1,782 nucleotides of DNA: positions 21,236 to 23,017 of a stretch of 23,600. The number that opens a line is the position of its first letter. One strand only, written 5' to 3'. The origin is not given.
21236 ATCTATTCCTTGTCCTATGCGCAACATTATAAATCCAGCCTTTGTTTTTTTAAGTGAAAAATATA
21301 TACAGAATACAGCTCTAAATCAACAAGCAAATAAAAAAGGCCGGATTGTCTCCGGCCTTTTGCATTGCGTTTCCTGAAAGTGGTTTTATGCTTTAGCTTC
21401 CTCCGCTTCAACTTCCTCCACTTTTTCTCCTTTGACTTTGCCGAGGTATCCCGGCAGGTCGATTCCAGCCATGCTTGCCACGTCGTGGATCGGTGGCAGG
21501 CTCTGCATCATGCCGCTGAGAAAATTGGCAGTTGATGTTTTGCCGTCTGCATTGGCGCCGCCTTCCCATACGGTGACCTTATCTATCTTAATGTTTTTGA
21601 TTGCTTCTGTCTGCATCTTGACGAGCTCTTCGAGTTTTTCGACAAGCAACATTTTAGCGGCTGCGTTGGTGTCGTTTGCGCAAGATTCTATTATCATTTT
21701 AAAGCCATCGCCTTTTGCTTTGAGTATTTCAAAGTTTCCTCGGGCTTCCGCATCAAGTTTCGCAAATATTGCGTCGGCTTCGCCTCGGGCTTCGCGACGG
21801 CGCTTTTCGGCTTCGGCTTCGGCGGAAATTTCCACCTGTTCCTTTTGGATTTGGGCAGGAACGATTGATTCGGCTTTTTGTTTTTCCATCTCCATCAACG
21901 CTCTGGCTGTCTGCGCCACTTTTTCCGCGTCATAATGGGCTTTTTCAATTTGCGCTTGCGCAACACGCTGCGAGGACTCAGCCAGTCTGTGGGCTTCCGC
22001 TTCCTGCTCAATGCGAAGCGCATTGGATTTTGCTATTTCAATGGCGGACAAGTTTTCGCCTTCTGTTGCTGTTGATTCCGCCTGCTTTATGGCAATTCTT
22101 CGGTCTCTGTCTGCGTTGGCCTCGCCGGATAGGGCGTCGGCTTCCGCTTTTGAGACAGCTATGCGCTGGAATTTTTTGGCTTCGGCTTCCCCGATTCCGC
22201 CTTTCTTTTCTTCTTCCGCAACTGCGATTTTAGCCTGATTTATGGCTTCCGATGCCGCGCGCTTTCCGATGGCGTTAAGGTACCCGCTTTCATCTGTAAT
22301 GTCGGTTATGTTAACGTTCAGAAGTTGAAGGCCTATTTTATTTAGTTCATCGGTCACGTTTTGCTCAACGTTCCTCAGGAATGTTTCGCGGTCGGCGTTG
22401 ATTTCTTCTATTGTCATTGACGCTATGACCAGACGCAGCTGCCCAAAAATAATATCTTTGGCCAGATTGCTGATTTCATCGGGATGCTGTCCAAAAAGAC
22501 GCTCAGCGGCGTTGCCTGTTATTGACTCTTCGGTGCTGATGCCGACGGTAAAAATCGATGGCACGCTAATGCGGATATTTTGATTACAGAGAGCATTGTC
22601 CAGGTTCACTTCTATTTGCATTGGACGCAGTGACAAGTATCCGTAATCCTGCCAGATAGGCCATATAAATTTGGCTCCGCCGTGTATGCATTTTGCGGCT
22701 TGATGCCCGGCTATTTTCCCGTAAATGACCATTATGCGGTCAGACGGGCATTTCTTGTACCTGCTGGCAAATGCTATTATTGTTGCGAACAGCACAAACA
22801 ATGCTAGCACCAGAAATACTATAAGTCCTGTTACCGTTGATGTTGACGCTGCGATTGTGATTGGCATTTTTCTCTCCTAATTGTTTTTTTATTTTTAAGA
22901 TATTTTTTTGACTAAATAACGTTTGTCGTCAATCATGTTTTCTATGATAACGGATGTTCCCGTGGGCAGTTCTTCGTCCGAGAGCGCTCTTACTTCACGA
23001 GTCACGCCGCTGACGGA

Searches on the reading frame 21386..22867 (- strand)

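Call 8: search_protein_families(library=pfam, proteins=[window:21386-22867:-])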
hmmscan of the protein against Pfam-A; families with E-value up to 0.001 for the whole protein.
window:21386-22867:- (493 aa): 1 family
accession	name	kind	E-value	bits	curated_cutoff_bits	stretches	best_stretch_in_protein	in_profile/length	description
PF01145.31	Band_7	-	1.6e-28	100.3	23.6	1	42-221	5-176/176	SPFH domain / Band 7 family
